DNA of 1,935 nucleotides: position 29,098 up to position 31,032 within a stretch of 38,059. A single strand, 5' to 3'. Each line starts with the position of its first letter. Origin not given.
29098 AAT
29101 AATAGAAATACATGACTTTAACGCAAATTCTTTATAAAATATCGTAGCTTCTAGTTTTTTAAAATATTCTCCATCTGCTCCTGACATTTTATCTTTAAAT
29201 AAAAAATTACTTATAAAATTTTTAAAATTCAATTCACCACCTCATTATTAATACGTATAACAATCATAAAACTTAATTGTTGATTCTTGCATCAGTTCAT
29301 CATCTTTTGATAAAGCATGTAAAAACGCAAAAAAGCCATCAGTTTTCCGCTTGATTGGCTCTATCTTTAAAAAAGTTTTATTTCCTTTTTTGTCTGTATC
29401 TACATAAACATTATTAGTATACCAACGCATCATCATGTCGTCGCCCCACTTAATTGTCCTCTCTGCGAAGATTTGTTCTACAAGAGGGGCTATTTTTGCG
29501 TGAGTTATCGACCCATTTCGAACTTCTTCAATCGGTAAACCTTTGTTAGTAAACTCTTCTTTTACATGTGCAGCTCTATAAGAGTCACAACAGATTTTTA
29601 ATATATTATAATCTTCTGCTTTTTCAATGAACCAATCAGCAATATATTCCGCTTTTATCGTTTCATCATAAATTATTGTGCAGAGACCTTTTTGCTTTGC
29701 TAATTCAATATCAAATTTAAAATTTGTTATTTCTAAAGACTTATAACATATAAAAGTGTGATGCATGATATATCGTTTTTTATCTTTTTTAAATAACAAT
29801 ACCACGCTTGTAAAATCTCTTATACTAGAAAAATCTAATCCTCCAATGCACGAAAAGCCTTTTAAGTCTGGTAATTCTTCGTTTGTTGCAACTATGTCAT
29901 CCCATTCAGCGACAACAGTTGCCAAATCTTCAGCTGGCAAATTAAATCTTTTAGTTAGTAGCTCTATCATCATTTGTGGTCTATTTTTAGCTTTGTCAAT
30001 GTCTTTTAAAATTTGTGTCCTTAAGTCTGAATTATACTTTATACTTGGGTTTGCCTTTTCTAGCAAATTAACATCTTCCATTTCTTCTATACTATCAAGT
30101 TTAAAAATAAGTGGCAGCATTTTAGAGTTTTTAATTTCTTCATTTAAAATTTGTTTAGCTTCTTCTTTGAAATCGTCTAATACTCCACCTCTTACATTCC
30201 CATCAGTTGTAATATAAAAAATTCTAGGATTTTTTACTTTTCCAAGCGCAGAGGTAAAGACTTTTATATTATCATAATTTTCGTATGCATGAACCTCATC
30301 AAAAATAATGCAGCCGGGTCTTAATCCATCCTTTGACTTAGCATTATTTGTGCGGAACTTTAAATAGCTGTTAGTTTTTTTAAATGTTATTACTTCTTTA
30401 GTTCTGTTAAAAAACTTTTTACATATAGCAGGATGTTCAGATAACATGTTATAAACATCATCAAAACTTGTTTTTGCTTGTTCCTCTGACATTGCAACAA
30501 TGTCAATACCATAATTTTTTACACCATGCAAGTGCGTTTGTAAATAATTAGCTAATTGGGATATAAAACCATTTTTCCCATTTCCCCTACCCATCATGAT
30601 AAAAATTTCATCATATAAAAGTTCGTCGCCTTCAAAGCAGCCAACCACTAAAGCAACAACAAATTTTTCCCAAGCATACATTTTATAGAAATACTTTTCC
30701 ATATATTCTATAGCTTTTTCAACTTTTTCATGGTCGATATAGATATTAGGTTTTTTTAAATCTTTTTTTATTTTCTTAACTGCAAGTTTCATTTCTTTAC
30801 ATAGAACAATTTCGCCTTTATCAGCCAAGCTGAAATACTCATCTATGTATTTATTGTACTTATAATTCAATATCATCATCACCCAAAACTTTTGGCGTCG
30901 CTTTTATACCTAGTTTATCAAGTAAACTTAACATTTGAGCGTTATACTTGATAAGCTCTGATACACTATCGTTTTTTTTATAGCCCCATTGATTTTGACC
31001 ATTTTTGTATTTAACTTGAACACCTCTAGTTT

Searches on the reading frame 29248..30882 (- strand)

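Call 71: search_protein_families(library=pfam, proteins=[window:29248-30882:-], max_evalue=0.001)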
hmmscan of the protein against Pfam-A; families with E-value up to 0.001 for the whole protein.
window:29248-30882:- (544 aa): 2 families
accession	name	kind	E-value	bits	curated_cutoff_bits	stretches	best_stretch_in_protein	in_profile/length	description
PF20441.4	TerL_nuclease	-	5.6e-22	78.7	24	1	259-506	11-262/286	Terminase large subunit, endonuclease domain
PF03354.21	TerL_ATPase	-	5.2e-17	62.5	23.7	1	71-243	2-177/178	Terminase large subunit, ATPase domain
